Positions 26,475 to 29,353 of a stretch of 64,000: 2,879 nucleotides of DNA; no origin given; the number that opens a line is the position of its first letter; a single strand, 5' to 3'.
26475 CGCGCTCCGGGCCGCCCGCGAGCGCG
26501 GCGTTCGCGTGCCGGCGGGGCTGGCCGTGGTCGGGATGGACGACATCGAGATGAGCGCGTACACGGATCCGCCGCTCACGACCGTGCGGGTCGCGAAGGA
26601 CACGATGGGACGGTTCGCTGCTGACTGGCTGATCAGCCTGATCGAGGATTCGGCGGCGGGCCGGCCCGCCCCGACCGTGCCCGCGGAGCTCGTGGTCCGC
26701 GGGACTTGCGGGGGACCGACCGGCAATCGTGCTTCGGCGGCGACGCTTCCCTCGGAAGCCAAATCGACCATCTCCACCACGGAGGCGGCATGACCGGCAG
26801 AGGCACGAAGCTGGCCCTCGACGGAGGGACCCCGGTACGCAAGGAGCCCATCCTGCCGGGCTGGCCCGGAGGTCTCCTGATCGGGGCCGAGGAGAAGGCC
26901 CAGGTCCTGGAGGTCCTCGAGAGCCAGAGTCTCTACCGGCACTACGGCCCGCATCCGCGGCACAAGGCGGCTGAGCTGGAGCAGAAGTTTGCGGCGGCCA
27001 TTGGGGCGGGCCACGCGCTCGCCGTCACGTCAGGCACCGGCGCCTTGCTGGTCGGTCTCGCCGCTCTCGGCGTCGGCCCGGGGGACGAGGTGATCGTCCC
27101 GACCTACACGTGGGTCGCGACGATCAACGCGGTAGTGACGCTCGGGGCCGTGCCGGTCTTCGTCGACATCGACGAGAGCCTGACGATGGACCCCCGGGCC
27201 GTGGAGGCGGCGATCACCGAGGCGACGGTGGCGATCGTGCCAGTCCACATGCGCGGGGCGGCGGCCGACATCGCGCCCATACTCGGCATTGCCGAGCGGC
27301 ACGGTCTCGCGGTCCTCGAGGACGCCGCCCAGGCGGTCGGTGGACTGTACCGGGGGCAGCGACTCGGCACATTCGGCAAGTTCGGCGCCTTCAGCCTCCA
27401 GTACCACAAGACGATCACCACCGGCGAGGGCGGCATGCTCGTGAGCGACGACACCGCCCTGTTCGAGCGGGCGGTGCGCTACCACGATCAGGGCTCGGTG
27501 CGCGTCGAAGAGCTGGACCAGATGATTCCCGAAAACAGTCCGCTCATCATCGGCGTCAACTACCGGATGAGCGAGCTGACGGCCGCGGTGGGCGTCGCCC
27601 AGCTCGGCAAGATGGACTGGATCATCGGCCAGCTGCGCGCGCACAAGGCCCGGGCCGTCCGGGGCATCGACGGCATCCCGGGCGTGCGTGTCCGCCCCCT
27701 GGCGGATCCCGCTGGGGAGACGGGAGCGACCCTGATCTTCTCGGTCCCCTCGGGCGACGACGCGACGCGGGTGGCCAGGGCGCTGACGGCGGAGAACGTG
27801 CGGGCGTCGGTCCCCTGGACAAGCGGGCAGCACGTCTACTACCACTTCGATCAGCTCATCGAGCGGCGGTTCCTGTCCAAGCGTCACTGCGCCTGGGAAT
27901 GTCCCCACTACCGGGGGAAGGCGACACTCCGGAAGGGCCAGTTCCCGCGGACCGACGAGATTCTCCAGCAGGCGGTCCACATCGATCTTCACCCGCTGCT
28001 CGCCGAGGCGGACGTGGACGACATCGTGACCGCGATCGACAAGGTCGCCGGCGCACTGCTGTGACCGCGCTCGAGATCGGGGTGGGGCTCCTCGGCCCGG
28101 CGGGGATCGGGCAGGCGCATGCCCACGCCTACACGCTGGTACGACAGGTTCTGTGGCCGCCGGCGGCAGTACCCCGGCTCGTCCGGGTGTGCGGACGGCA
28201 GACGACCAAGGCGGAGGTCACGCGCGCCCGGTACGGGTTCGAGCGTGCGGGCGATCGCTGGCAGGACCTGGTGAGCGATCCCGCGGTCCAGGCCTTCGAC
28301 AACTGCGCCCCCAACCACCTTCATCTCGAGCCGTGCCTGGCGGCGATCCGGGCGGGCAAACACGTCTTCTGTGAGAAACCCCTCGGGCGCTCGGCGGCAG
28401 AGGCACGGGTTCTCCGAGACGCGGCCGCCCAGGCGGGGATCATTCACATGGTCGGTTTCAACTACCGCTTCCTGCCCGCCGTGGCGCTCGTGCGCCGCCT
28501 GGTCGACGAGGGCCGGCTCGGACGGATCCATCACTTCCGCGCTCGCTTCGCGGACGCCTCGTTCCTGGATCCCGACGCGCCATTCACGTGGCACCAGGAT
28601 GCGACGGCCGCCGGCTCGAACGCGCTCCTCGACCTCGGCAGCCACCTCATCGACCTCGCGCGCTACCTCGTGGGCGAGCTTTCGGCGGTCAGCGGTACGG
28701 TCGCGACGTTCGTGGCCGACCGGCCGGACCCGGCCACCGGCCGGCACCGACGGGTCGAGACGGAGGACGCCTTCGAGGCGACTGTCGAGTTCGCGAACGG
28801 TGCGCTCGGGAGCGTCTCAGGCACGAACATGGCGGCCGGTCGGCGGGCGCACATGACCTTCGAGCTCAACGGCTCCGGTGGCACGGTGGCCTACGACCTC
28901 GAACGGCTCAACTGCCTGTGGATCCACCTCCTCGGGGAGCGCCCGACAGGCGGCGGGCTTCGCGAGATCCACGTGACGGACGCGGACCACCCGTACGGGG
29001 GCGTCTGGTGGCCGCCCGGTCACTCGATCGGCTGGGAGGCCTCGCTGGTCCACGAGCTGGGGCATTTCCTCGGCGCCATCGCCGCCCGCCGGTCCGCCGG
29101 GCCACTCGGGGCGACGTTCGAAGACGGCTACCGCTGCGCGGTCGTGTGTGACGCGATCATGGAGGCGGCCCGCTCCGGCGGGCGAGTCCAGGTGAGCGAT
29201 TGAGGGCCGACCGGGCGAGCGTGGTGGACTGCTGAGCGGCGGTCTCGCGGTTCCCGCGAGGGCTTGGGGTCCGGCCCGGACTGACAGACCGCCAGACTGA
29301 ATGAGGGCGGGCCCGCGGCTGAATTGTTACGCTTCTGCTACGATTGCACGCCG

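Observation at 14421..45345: About 31 kb non-canonical cyclitol/inositol-type uptake and conversion island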

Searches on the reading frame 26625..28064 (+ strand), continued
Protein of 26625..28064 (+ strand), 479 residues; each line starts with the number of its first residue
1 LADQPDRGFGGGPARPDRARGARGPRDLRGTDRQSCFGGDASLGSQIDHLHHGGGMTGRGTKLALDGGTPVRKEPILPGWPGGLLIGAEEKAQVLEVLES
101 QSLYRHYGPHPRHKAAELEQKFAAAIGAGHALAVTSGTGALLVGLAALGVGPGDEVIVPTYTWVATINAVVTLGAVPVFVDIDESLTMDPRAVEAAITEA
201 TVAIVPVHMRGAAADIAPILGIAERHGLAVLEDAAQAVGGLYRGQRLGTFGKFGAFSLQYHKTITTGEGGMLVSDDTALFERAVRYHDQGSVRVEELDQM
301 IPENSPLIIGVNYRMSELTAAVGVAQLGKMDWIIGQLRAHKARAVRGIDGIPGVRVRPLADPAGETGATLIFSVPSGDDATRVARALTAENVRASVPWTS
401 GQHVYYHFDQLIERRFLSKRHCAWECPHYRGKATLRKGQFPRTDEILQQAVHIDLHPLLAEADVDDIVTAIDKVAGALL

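Call 41: search_protein_families(library=ncbifam, proteins=[L004:14798-15961:+, L004:15958-16938:+, L006:17316-18116:+, L006:18113-18907:+, L004:16944-17753:+, L006:12417-13529:+, L007:19142-19837:+, L007:17580-18359:+, L007:7230-8675:-, L007:19834-20658:+], max_evalue=0.000001)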
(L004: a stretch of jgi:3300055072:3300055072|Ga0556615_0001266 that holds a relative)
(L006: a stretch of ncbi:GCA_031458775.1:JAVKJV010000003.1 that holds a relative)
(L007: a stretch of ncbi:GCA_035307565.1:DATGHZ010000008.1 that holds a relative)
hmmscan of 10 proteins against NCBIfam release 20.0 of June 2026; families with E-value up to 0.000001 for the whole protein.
L004:14798-15961:+ (387 aa): 19 families
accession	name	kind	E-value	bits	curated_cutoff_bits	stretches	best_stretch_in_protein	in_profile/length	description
TIGR03366.1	HpnZ_proposed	hypoth_equivalog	1.5e-54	185.3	328.1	1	24-364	1-315/315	putative phosphonate catabolism associated alcohol dehydrogenase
NF041097.1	keto_inos_dh_IolM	equivalog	8.1e-41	140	450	1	10-381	34-387/389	scyllo-inosose 3-dehydrogenase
TIGR00692.1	tdh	equivalog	1.7e-37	129.2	458.35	1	18-381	13-338/340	L-threonine 3-dehydrogenase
NF003808.0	PRK05396.1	equivalog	1.2e-36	126.4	380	1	17-382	14-339/341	L-threonine 3-dehydrogenase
TIGR03989.1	Rxyl_3153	subfamily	1.4e-31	110.1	440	1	5-367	2-354/370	NDMA-dependent alcohol dehydrogenase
TIGR03451.1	mycoS_dep_FDH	equivalog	7.9e-30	103.9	512.9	1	19-380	17-355/358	S-(hydroxymethyl)mycothiol dehydrogenase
NF007489.0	PRK10083.1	equivalog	5.6e-29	101.2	376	1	13-309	9-267/339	Zn-dependent oxidoreductase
NF007375.0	PRK09880.1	equivalog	1.3e-27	96.5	469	1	31-308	30-273/344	L-idonate 5-dehydrogenase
TIGR02818.1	adh_III_F_hyde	equivalog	1.6e-22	80.1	543.95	1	7-381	4-366/368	S-(hydroxymethyl)glutathione dehydrogenase/class III alcohol dehydrogenase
NF010344.0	PRK13771.1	subfamily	2.3e-20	72.8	349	1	15-305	12-259/334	putative alcohol dehydrogenase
TIGR03201.1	dearomat_had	equivalog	4.3e-20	72.1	338.65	1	13-356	7-322/349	6-hydroxycyclohex-1-ene-1-carbonyl-CoA dehydrogenase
NF006940.0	PRK09422.1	equivalog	5.2e-20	71.7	344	1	13-311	9-270/338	alcohol dehydrogenase AdhP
NF007642.0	PRK10309.1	equivalog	7.3e-20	71.5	550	1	14-301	10-260/347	galactitol-1-phosphate 5-dehydrogenase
NF041172.1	AcrlCoa_red_Thmprot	equivalog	1.1e-18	67.3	500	1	15-367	12-317/334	acryloyl-CoA reductase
TIGR02819.1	fdhA_non_GSH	equivalog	7e-14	51.2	636.95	1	31-280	39-267/397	formaldehyde dehydrogenase, glutathione-independent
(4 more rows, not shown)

L004:15958-16938:+ (326 aa): 6 families
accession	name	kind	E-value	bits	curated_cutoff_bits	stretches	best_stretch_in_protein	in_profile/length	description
TIGR04380.1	myo_inos_iolG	equivalog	1.7e-41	142.2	355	1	1-315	1-324/330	inositol 2-dehydrogenase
NF040723.1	UDP-GlcNAcDh_Arch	equivalog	8.4e-21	74.8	450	1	2-210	1-205/302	UDP-N-acetylglucosamine 3-dehydrogenase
NF052679.1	InsChiInosDhIolG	equivalog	2.9e-17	62.7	540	1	2-184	3-186/343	bifunctional inositol 2-dehydrogenase/D-chiro-inositol 1-dehydrogenase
NF052479.1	LevoglcsnDh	equivalog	1.7e-14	53.3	650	1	2-194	4-213/386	levoglucosan dehydrogenase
NF008607.0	PRK11579.1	subfamily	7.6e-10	38.3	330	1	2-189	5-195/346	oxidoreductase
NF041392.1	XylDh_Gfo6_Halo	equivalog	5.9e-07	28.6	350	1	62-145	83-166/350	D-xylose 1-dehydrogenase Gfo6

L006:17316-18116:+ (266 aa): 2 families
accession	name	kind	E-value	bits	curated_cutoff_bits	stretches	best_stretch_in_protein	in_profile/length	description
TIGR04448.1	creatininase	equivalog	1.5e-15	57.5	235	1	18-138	10-113/246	creatininase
TIGR03964.1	mycofact_creat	equivalog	4.1e-10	39.6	172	0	108-196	79-162/228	mycofactocin biosynthesis peptidyl-dipeptidase MftE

L006:18113-18907:+ (264 aa): 2 families
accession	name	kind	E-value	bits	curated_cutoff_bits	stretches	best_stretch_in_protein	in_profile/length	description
TIGR04448.1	creatininase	equivalog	2.2e-14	53.7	235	1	17-70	10-63/246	creatininase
TIGR03964.1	mycofact_creat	equivalog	1.8e-13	50.6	172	1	107-260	79-223/228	mycofactocin biosynthesis peptidyl-dipeptidase MftE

L004:16944-17753:+ (269 aa): 1 family
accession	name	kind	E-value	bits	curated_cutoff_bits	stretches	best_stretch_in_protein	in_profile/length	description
NF041099.2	keto_glucon_epim_IolO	equivalog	2.1e-08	33.8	300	1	28-254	29-267/269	5-keto-L-gluconate epimerase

L006:12417-13529:+ (370 aa): 15 families
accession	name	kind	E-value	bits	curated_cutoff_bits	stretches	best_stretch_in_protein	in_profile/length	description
NF010624.0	PRK14017.1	equivalog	3.6e-41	141.5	311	1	32-365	13-353/382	galactonate dehydratase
NF047820.1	TalGalacDh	equivalog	8.6e-40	136.8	500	1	3-366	4-358/371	L-talarate/galactarate dehydratase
NF040866.1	AraD_Arch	equivalog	5.4e-35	121.1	650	1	92-369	102-366/372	arabinonate dehydratase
TIGR02534.1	mucon_cyclo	subfamily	4.7e-33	114.7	334.95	1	5-365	3-358/368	muconate/chloromuconate family cycloisomerase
NF040790.2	glucon_galact_dh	equivalog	1.1e-29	103.5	750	1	92-366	92-363/390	bifunctional D-gluconate/D-galactonate dehydratase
NF043051.1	ManoateDhtManD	equivalog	9e-28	97.2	550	2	33-158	16-150/403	D-mannonate dehydratase ManD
NF011968.0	PRK15440.1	equivalog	2.9e-27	95.6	393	1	94-365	126-384/395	L-rhamnonate dehydratase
NF043002.1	HProlDhtase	equivalog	4.4e-27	94.9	500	1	1-363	1-353/366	cis-3-hydroxy-L-proline dehydratase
NF011654.0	PRK15072.1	subfamily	3.1e-25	88.9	430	2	33-157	16-149/404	D-galactonate dehydratase family protein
NF042940.1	racemase_DgcA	equivalog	1.1e-12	47.8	400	1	30-269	22-239/323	N-acetyl-D-Glu racemase DgcA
NF011708.0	PRK15129.1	equivalog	5.4e-12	45.4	343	1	27-293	24-268/321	L-Ala-D/L-Glu epimerase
NF041118.1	A_G_epim_Thtga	equivalog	8.4e-12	44.8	500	1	2-269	2-261/341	L-Ala-D/L-Glu epimerase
TIGR01927.1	menC_gam_Gplu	equivalog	3.8e-10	39.5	130.55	1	143-269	117-233/307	o-succinylbenzoate synthase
NF002782.0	PRK02901.1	equivalog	9.9e-09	34.6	288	1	136-249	86-192/328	o-succinylbenzoate synthase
TIGR01928.1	menC_lowGC_arch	equivalog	9.1e-07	28.2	200.65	0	97-264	95-246/325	o-succinylbenzoate synthase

L007:19142-19837:+ (231 aa): 0 families

L007:17580-18359:+ (259 aa): 4 families
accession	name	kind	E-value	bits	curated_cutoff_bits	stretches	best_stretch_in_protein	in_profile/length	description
NF006989.0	PRK09454.1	equivalog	1.5e-40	139.1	264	1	13-242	9-242/251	glycerophosphodiester phosphodiesterase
NF053857.1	LysphglycPlipDStph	equivalog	2e-19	70.1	450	1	11-93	43-125/305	lysophosphatidylglycerol phospholipase D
NF008354.0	PRK11143.1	equivalog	2.6e-09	36.5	254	1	15-69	32-86/359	glycerophosphodiester phosphodiesterase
NF041304.3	AvrBs2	equivalog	8.6e-07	27.2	1000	0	19-70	274-328/716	type III secretion system effector avirulence protein AvrBs2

L007:7230-8675:- (481 aa): 0 families

L007:19834-20658:+ (274 aa): 8 families
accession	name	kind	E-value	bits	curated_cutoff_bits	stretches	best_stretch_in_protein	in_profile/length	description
NF041099.2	keto_glucon_epim_IolO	equivalog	5.3e-40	137.4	300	1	15-244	23-251/269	5-keto-L-gluconate epimerase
NF051856.1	PsicseEpim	equivalog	1.6e-37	129.9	300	1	21-239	24-244/287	D-psicose 3-epimerase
TIGR03234.1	OH-pyruv-isom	equivalog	2.7e-22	79.3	353.45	1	8-239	9-239/254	hydroxypyruvate isomerase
NF043033.1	OxoTetrIsom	equivalog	2.8e-15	56.8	325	1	9-237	11-234/251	2-oxo-tetronate isomerase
NF009688.0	PRK13209.1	subfamily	5.4e-13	48.6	317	1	45-240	60-254/286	L-ribulose-5-phosphate 3-epimerase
NF007360.0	PRK09856.1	equivalog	1.5e-10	41.1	305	1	43-211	51-214/276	fructoselysine 3-epimerase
TIGR00542.1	hxl6Piso_put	equivalog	1.6e-09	37.5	272.15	1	46-240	56-249/279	L-ribulose-5-phosphate 3-epimerase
NF009689.0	PRK13210.1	subfamily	4e-09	36.1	200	1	44-244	55-260/286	L-ribulose-5-phosphate 3-epimerase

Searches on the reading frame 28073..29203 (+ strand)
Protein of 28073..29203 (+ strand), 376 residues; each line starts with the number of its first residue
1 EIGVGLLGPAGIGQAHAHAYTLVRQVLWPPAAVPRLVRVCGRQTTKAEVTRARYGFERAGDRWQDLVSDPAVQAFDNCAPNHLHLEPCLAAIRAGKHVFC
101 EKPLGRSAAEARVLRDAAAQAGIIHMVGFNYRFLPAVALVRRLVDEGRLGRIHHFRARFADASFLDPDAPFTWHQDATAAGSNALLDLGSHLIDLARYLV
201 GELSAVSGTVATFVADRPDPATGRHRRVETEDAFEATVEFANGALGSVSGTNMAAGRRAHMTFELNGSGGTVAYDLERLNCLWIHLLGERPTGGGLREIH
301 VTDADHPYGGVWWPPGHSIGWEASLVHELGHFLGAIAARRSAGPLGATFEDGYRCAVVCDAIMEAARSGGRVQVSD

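Call 17: search_solved_structures(query=window:28073-29203:+, max_evalue=1e-10)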
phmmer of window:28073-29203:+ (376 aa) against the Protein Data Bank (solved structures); distinct sequences matched with E-value up to 1e-10: 46.
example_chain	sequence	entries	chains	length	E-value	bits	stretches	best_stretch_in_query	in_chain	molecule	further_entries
6a3f_A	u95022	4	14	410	1.4e-79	271.2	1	2-371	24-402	Putative dehydrogenase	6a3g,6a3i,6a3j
4h3v_A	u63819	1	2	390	1.1e-72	248.5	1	2-363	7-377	Oxidoreductase domain protein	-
5ya8_A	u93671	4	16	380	6.8e-54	186.7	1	2-370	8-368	Scyllo-inositol dehydrogenase with L-glucose dehydrogenase activity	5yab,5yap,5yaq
4fb5_A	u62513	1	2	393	1.2e-53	185.9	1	2-360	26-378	Probable oxidoreductase protein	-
6ktj_A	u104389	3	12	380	1.5e-53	185.6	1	2-370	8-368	Scyllo-inositol dehydrogenase with L-glucose dehydrogenase activity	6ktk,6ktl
4gqa_A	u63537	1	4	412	1.1e-52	182.6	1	2-311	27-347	NAD binding Oxidoreductase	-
7xr9_A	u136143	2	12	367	1.7e-23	86.6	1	30-245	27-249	DgpA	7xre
6jw6_A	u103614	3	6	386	5.6e-23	84.9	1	35-276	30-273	Dehydrogenase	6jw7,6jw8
1evj_A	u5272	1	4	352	1.8e-20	76.6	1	42-247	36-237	GLUCOSE-FRUCTOSE OXIDOREDUCTASE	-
1ofg_A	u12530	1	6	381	1.9e-20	76.6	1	40-247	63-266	GLUCOSE-FRUCTOSE OXIDOREDUCTASE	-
1ryd_A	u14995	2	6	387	2e-20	76.5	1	40-247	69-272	glucose-fructose oxidoreductase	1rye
1h6a_A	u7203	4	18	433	2.8e-20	76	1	40-247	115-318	PRECURSOR FORM OF GLUCOSE-FRUCTOSE OXIDOREDUCTASE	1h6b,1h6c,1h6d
2glx_A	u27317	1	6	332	1e-19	74.1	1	53-206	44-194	1,5-anhydro-D-fructose reductase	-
3gdo_A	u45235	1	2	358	9.2e-19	71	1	53-211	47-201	Uncharacterized oxidoreductase yvaA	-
5a02_A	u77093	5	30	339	9.3e-19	71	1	53-246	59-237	ALDOSE-ALDOSE OXIDOREDUCTASE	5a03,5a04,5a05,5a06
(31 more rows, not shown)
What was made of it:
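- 28061..29203 (+): GfoA: Gfo/Idh/MocA dehydrogenase of the levoglucosan-dehydrogenase / scyllo-inositol-dehydrogenase subfamily; its start overlaps the DegT stop. PDB 6a3f 271 bits and 5ya8 187 bits (call 17).
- GfoA resembles a scyllo-inositol dehydrogenase (5ya8, call 17).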

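Call 26: search_protein_families(library=ncbifam, proteins=[window:28073-29203:+], max_evalue=0.00001)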
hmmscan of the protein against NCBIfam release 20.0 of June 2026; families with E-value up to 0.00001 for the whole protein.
window:28073-29203:+ (376 aa): 8 families
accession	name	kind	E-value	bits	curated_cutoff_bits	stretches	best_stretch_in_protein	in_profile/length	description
NF052479.1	LevoglcsnDh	equivalog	4.7e-88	295.5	650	1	2-373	4-385/386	levoglucosan dehydrogenase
TIGR04380.1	myo_inos_iolG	equivalog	1.5e-31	109.5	355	1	2-278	2-256/330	inositol 2-dehydrogenase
NF041392.1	XylDh_Gfo6_Halo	equivalog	1e-17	64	350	1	61-202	72-214/350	D-xylose 1-dehydrogenase Gfo6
NF040723.1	UDP-GlcNAcDh_Arch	equivalog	5.2e-17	62.3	450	1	4-202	3-179/302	UDP-N-acetylglucosamine 3-dehydrogenase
NF008607.0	PRK11579.1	subfamily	3.8e-16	59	330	1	60-213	53-202/346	oxidoreductase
NF052679.1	InsChiInosDhIolG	equivalog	1.8e-11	43.6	540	1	62-151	57-147/343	bifunctional inositol 2-dehydrogenase/D-chiro-inositol 1-dehydrogenase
NF007574.0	PRK10206.1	equivalog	1.8e-09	37.1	352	1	42-202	36-189/345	oxidoreductase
NF058561.1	BT_2158_fam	equivalog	4.2e-08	32.2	750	1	78-157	103-182/487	glycoside 3-dehydrogenase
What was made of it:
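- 28061..29203 (+): LevoglcsnDh 295 bits against a cutoff of 650 (call 26).
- GfoA is closer to levoglucosan dehydrogenase than to any inositol dehydrogenase (calls 17, 26). GfoA's best relatives are levoglucosan dehydrogenases, which oxidise a sugar C3-OH (calls 17, 26).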

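Call 33: search_protein_families(library=pfam, proteins=[window:28073-29203:+], max_evalue=0.001)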
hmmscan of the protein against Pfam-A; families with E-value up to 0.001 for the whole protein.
window:28073-29203:+ (376 aa): 3 families
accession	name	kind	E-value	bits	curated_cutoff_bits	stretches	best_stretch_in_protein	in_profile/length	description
PF22725.1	GFO_IDH_MocA_C3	-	1.4e-28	99.8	27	1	139-272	3-123/124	GFO/IDH/MocA C-terminal domain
PF02894.22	GFO_IDH_MocA_C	-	2.6e-21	76.9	22.9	1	141-374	1-218/218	Oxidoreductase family, C-terminal alpha/beta domain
PF01408.29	GFO_IDH_MocA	-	1.4e-17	64.9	24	1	3-129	2-120/120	Oxidoreductase family, NAD-binding Rossmann fold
